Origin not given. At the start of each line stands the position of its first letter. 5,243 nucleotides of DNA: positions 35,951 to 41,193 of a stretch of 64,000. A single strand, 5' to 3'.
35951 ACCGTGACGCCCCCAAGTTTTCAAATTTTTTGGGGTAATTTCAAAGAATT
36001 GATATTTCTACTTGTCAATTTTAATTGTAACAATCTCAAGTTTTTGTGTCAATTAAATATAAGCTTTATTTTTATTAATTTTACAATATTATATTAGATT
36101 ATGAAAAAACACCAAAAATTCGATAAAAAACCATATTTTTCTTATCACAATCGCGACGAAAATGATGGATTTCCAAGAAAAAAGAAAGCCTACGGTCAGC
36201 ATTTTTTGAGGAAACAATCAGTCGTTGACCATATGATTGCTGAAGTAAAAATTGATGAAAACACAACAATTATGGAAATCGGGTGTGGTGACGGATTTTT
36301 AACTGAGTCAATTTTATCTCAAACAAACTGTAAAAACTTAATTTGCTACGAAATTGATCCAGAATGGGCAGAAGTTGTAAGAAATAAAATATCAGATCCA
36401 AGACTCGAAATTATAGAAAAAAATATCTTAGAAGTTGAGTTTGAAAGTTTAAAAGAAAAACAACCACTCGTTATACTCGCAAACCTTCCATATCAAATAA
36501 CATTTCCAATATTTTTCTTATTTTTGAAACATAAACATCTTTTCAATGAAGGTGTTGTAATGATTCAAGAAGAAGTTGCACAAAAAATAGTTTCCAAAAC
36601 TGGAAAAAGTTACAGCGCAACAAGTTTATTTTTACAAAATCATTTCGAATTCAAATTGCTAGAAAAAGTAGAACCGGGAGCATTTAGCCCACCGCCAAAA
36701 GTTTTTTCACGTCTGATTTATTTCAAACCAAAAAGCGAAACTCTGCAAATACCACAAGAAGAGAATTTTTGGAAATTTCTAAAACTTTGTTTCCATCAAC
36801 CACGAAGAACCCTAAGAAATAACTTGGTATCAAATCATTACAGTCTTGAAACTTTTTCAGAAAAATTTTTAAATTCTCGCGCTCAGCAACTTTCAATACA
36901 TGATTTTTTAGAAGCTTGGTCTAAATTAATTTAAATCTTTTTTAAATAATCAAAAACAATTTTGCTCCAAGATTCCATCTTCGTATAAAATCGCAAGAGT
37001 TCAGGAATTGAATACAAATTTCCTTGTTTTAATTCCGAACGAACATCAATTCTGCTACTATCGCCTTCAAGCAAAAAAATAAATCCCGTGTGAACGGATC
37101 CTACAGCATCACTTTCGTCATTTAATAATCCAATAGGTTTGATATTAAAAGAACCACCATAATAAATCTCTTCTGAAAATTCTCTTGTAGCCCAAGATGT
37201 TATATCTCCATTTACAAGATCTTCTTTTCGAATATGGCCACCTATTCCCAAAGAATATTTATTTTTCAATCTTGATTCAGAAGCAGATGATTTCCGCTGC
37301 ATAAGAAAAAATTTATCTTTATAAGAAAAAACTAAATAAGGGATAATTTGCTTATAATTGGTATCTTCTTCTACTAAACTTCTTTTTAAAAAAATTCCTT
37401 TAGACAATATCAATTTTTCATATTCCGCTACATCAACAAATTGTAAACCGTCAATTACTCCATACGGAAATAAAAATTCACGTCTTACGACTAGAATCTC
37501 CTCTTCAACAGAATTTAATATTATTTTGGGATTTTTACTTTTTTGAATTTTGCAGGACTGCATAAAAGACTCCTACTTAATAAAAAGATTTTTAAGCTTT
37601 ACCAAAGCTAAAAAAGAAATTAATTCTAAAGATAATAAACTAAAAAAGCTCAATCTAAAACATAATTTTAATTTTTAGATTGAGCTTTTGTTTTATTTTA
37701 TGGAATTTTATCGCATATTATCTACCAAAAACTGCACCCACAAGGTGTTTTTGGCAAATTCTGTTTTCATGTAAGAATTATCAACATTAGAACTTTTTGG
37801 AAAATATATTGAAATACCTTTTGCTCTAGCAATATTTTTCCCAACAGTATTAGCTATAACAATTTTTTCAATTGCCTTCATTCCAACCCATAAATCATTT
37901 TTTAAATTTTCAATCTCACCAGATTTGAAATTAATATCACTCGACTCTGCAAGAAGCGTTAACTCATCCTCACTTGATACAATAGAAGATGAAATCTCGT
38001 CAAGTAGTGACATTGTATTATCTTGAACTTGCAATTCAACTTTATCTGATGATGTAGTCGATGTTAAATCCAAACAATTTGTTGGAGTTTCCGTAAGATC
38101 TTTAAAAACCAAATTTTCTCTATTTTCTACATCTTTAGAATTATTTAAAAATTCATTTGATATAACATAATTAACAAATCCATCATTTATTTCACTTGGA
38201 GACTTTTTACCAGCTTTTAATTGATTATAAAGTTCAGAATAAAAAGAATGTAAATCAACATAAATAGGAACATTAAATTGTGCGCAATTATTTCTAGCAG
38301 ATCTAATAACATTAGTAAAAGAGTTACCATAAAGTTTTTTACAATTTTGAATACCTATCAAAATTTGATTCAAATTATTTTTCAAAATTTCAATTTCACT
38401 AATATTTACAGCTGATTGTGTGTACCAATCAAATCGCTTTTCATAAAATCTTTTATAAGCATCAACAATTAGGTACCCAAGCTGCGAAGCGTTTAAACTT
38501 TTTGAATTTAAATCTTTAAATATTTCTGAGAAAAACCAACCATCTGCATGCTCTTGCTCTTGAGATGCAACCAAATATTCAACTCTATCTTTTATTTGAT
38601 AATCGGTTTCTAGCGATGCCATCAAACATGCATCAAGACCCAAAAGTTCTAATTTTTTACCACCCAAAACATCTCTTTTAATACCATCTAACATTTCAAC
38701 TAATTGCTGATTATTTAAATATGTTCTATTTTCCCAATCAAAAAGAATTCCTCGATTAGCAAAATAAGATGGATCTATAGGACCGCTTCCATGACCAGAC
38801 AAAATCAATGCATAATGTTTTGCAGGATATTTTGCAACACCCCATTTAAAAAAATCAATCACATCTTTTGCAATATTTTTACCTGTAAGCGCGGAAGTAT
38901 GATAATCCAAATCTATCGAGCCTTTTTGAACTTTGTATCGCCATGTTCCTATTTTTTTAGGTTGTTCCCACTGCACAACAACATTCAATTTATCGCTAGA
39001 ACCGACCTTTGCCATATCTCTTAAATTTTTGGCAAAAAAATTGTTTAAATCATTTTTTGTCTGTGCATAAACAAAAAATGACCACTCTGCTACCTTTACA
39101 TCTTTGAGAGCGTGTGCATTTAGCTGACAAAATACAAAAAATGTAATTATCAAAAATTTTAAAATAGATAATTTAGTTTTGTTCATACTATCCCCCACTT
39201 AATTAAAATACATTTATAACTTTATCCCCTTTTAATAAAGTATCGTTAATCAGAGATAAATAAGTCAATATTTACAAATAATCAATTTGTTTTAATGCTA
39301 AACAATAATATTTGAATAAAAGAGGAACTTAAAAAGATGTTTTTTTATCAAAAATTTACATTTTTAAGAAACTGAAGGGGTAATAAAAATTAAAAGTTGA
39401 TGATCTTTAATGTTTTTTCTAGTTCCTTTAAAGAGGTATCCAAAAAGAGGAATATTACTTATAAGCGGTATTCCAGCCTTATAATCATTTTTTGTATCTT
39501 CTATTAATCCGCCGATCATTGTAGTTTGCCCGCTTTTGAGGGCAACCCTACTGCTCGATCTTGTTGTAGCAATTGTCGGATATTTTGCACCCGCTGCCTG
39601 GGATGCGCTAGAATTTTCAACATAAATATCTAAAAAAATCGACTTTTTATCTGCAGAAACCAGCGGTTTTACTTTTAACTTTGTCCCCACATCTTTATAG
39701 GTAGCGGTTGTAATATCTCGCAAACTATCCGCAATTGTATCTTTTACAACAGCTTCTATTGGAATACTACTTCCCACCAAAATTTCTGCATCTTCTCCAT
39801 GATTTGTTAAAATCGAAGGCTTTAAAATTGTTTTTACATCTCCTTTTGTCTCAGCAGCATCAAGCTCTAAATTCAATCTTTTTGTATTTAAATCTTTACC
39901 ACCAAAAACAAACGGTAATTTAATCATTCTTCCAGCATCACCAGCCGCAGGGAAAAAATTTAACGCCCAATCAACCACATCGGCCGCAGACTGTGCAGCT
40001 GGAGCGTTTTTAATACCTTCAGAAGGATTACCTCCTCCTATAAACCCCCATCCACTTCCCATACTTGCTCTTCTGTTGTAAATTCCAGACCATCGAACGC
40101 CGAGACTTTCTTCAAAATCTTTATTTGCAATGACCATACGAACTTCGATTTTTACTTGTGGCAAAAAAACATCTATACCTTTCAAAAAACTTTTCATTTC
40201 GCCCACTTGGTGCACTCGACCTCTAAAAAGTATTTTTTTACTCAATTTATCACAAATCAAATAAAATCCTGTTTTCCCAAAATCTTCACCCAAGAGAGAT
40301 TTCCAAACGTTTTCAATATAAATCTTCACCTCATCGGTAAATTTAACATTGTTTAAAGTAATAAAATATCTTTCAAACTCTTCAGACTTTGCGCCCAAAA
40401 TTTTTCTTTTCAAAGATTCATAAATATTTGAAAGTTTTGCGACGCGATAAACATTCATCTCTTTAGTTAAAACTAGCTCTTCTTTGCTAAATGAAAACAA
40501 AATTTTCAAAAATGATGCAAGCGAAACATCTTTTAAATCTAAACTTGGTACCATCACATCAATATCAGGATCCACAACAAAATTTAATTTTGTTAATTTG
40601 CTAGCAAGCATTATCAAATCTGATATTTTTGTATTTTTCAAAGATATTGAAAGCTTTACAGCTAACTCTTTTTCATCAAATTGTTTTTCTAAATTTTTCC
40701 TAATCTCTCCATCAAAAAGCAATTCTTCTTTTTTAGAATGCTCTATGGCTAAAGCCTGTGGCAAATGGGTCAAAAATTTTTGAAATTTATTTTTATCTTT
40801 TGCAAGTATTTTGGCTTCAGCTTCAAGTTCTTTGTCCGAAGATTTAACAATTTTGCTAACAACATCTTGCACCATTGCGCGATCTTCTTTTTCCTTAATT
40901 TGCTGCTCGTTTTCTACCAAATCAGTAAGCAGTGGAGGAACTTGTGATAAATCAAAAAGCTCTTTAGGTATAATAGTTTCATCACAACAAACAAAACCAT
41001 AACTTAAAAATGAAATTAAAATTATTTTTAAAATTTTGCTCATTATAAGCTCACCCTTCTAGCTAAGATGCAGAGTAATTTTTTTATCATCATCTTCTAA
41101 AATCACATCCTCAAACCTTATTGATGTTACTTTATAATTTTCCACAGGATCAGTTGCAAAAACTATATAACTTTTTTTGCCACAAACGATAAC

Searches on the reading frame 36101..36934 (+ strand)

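Call 40: search_protein_families(library=pfam, proteins=[window:36101-36934:+], max_evalue=0.001)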
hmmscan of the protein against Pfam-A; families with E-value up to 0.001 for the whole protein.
window:36101-36934:+ (277 aa): 4 families
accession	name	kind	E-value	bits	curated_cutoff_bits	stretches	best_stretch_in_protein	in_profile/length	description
PF00398.26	RrnaAD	-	1.7e-52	178.6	24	1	26-270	3-255/263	Ribosomal RNA adenine dimethylase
PF13649.12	Methyltransf_25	-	2.2e-05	25.5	27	1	57-116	1-62/97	Methyltransferase domain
PF08242.18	Methyltransf_12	-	0.00043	21.4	30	1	58-107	1-50/98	Methyltransferase domain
PF08241.18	Methyltransf_11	-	0.00052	21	21.2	1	59-115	2-57/95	Methyltransferase domain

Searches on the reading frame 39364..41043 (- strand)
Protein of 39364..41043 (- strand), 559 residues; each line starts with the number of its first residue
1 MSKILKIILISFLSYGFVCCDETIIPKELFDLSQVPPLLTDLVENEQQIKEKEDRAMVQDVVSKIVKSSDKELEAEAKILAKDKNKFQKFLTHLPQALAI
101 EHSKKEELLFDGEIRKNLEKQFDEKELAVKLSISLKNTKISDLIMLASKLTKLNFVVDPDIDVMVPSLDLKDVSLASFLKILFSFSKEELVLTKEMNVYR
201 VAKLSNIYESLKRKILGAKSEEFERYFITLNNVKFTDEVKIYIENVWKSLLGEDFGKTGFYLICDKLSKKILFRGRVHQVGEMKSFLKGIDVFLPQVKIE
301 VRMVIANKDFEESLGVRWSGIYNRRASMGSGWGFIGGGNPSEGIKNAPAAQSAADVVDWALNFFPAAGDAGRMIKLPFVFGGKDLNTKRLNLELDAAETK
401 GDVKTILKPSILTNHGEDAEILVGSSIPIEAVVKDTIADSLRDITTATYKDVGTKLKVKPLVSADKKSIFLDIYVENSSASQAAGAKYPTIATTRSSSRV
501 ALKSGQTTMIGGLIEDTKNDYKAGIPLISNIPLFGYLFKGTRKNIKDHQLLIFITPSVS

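Call 6: search_protein_families(library=pfam, proteins=[window:39364-41043:-], max_evalue=0.01)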
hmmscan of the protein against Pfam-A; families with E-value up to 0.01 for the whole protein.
window:39364-41043:- (559 aa): 2 families
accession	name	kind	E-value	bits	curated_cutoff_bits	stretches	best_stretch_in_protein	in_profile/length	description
PF00263.26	Secretin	-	1.4e-39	135.8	27.5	1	396-558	1-167/169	Bacterial type II and III secretion system protein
PF21305.2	type_II_gspD_N0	-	0.0061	16.8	27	0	134-165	2-33/71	GspD-like, N0 domain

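Call 51: search_protein_families(library=ncbifam, proteins=[window:39364-41043:-], max_evalue=0.01)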
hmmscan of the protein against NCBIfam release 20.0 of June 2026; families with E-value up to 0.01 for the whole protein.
window:39364-41043:- (559 aa): 9 families
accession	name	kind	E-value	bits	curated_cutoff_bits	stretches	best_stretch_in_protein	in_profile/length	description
TIGR02515.1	IV_pilus_PilQ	subfamily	5.3e-56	190.4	284.35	1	130-558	3-426/428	type IV pilus secretin PilQ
TIGR02517.1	type_II_gspD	equivalog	6.5e-42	143.8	351.35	1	281-558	322-589/600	type II secretion system secretin GspD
NF010083.0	PRK13568.1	equivalog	5.6e-28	97.9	554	2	385-557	247-415/419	DNA uptake porin HofQ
TIGR02519.1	pilus_MshL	equivalog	8.1e-25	87.4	250.2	1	271-558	10-289/290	pilus (MSHA type) biogenesis protein MshL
TIGR02516.1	type_III_yscC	equivalog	1.4e-22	79.9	238.45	1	270-557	209-459/463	type III secretion system outer membrane ring subunit SctC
NF007851.2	PRK10560.1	exception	7.9e-22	77.6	598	2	385-557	239-407/412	DNA uptake porin HofQ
NF011873.0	PRK15346.1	equivalog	3.9e-13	48.9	524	1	387-547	326-482/499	EscC/YscC/HrcC family type III secretion system outer membrane ring protein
NF042912.1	Amuc_1098_fam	equivalog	9.6e-11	40.4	750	1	489-558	726-795/805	Amuc_1098 family type IV pilus outer membrane protein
TIGR02520.1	pilus_B_mal_scr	equivalog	5.2e-06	25.3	287.65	1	395-556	344-511/513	PilN family type IVB pilus formation outer membrane protein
